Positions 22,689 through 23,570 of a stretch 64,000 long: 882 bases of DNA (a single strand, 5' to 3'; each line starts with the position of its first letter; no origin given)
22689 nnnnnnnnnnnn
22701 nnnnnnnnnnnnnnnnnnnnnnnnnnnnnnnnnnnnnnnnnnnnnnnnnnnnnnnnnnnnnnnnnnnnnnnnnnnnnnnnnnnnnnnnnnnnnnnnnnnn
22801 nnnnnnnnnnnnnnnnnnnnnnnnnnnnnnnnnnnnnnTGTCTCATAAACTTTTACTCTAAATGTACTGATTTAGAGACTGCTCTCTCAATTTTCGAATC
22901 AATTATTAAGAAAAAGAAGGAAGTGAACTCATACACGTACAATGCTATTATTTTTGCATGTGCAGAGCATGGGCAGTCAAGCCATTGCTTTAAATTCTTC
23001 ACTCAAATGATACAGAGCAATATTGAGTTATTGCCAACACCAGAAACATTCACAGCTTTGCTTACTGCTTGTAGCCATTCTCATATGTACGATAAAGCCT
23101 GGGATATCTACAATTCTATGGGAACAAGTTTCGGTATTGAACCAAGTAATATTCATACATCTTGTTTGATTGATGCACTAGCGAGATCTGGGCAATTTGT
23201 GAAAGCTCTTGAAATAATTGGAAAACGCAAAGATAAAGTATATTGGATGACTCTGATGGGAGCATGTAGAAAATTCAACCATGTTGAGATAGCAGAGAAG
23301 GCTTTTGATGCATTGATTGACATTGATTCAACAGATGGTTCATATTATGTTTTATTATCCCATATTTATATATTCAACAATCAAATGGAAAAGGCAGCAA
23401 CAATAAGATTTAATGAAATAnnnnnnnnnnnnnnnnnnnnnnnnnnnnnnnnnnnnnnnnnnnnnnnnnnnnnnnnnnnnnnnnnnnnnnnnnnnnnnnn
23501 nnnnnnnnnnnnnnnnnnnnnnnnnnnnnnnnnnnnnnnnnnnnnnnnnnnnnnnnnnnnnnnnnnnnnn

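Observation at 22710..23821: Truncated, frame-disrupted PPR–E–DYW (plant-type RNA-editing factor) gene abutting the giant IQ gene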

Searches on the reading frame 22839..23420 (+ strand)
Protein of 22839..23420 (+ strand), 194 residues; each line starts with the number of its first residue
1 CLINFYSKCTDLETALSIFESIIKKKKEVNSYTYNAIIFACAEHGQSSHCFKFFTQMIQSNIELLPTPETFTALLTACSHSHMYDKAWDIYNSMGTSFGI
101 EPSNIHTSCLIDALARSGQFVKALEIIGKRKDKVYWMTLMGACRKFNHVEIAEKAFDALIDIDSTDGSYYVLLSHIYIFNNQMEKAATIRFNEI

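Call 7: search_protein_families(library=pfam, max_evalue=1, proteins=[window:22923-23420:+])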
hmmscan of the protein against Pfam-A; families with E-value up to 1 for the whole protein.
seq(166 aa): 10 families
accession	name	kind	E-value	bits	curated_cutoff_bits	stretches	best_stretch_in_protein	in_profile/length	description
PF01535.26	PPR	-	1.3e-18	66.3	25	3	4-34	1-31/31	PPR repeat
PF13041.12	PPR_2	-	1e-17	64.4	30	3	2-51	2-49/50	PPR repeat family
PF20431.4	E_motif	-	1.7e-07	31.9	27.3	1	118-161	1-44/63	E motif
PF17177.10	PPR_long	-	7.6e-07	29.2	27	1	4-107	90-190/211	Pentacotripeptide-repeat region of PRORP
PF13812.12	PPR_3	-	1.5e-05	25.4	25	1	2-50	14-60/63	Pentatricopeptide repeat domain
PF12854.13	PPR_1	-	2.7e-05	24.2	23.8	1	2-29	6-33/34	PPR repeat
PF13428.12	TPR_14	-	0.0014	19.6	23.5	0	107-145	3-41/44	Tetratricopeptide repeat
PF13181.12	TPR_8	-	0.015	15.9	25.7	1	141-159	3-21/34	Tetratricopeptide repeat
PF13431.12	TPR_17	-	0.15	12.8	24.4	0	128-158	2-32/34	Tetratricopeptide repeat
PF14559.12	TPR_19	-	0.17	12.7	25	0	124-160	10-46/68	Tetratricopeptide repeat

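Call 32: search_protein_representatives(protein=window:22839-23420:+)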
Query: 194 residues. Proteins with E-value up to 0.001 (for the whole library): 14348; up to 1e-10: 6629; up to 1e-30: 930. The best 150 are listed.
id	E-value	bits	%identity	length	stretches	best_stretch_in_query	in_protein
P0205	2.1e-91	320.9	45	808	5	2-190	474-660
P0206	7.4e-80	283.3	28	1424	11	2-190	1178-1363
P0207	4.4e-73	261.3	37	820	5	1-117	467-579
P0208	1.1e-70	253.4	29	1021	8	2-190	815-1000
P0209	1.2e-69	250.1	27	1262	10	2-183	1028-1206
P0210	1.0e-66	240.5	29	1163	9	2-178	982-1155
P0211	2.0e-65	236.3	27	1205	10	2-160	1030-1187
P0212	2.3e-65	236.1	30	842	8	2-179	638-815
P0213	1.5e-64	233.4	31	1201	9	2-178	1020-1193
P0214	3.0e-64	232.4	33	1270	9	2-190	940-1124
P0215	7.4e-64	231.2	30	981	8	2-180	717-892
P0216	9.6e-64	230.8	28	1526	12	2-186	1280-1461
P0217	4.9e-63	228.5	34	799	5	3-190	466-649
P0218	1.4e-62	227.0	31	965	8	2-182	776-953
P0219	2.9e-60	219.4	31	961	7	2-178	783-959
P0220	3.6e-60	219.2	34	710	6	2-187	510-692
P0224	5.1e-58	212.1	33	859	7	2-187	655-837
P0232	2.0e-54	200.4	33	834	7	2-188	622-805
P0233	2.4e-54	200.2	33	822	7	2-188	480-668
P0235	4.5e-54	199.3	32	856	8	3-190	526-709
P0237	7.1e-54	198.6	30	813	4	2-190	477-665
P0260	1.5e-51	191.1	32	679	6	2-190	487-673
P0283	1.5e-49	184.5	37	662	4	2-189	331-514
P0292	2.5e-48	180.6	34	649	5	2-178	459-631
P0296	4.0e-48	179.9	33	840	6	3-188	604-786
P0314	9.0e-47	175.5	33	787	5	2-189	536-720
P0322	3.0e-46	173.8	33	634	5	2-177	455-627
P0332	9.2e-46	172.2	34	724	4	2-190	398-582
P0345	5.6e-45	169.6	29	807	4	2-190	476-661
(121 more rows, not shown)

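Call 33: list_cluster_members(proteins=[P0205, P0207, P0217, P0001, P0038, P0081, P0283, P0237, P0345, P0220])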
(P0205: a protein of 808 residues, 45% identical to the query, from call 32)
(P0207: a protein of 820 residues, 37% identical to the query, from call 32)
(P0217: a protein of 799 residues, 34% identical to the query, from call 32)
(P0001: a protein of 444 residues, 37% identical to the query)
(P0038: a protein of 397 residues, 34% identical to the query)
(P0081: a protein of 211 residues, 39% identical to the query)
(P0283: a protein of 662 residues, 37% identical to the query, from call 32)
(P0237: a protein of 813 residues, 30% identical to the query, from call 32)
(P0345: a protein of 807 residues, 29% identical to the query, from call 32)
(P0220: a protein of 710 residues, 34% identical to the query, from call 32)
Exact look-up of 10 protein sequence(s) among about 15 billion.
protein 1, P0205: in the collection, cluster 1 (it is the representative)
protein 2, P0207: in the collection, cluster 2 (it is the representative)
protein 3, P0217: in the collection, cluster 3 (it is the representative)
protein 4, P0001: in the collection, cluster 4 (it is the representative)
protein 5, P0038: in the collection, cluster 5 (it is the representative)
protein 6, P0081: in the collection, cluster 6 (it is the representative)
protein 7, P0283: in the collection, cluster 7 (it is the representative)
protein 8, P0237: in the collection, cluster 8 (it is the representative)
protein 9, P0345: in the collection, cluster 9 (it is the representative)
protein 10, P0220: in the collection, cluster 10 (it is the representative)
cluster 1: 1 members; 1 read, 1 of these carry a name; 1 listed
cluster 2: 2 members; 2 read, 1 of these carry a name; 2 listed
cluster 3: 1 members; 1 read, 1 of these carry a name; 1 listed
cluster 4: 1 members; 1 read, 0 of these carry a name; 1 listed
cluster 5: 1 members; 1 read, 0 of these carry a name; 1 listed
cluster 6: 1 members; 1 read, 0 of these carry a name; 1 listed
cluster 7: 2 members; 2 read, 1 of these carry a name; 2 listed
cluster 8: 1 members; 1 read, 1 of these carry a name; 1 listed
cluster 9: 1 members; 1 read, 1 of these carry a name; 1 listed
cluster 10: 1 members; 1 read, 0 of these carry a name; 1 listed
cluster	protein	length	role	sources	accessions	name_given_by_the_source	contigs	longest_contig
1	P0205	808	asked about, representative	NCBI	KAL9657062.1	hypothetical protein ABK040_002688 [Willaertia magna]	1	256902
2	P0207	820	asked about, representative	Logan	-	-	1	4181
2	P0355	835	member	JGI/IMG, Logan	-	pentatricopeptide repeat protein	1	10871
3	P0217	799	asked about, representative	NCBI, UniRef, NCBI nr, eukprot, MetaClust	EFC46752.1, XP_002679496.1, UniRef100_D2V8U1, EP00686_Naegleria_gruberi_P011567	predicted protein [Naegleria gruberi] | Predicted protein n=1 Tax=Naegleria gruberi TaxID=5762 RepID=D2V8U1_NAEGR | uncharacterized protein NAEGRDRAFT_32040 [Naegleria gruberi]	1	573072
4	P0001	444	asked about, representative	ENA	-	-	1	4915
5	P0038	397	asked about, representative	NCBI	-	-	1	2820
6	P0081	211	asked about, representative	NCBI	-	-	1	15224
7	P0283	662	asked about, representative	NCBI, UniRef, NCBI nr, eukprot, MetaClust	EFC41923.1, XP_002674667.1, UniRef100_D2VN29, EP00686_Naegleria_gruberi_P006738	predicted protein [Naegleria gruberi] | Predicted protein n=1 Tax=Naegleria gruberi TaxID=5762 RepID=D2VN29_NAEGR | uncharacterized protein NAEGRDRAFT_70351 [Naegleria gruberi]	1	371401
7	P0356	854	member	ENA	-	-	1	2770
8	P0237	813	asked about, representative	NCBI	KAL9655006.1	hypothetical protein ABK040_008791 [Willaertia magna]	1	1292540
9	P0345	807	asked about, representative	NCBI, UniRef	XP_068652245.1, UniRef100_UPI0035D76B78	pentatricopeptide repeat-containing protein At3g12770-like [Aristolochia californica] | pentatricopeptide repeat-containing protein At3g12770-like n=1 Tax=Aristolochia ...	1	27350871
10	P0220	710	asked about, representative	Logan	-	-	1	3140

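Call 36: find_encoding_contigs(protein=P0205, flank=10000, max_places=3)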
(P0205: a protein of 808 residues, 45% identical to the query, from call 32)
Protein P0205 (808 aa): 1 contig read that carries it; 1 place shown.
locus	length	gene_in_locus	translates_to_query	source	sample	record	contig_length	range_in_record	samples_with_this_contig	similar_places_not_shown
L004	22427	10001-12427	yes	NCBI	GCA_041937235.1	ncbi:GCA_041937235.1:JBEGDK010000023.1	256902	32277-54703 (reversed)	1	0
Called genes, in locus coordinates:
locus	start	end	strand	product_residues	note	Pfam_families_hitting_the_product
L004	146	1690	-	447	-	PF00351:Biopterin_H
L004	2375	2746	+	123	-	-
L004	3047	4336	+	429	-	PF00478:IMPDH (faint), PF03060:NMO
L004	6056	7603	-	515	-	-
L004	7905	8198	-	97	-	PF00935:Ribosomal_L44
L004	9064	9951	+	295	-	PF01535:PPR (faint), PF13041:PPR_2 (faint)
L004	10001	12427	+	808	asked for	PF00637:Clathrin (faint), PF13041:PPR_2, PF13041:PPR_2, PF17177:PPR_long, PF13041:PPR_2, PF13812:PPR_3 (weak), PF20431:E_motif, PF14432:DYW_deaminase, +5 more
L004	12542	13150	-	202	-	PF00293:NUDIX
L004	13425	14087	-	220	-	PF03357:Snf7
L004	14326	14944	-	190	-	PF00011:HSP20, PF04969:CS (faint)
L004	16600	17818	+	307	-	PF03193:RsgA_GTPase (faint), PF00025:Arf, PF00071:Ras, PF08477:Roc, PF00009:GTP_EFTU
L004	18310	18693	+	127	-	-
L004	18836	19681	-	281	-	-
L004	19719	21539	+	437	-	-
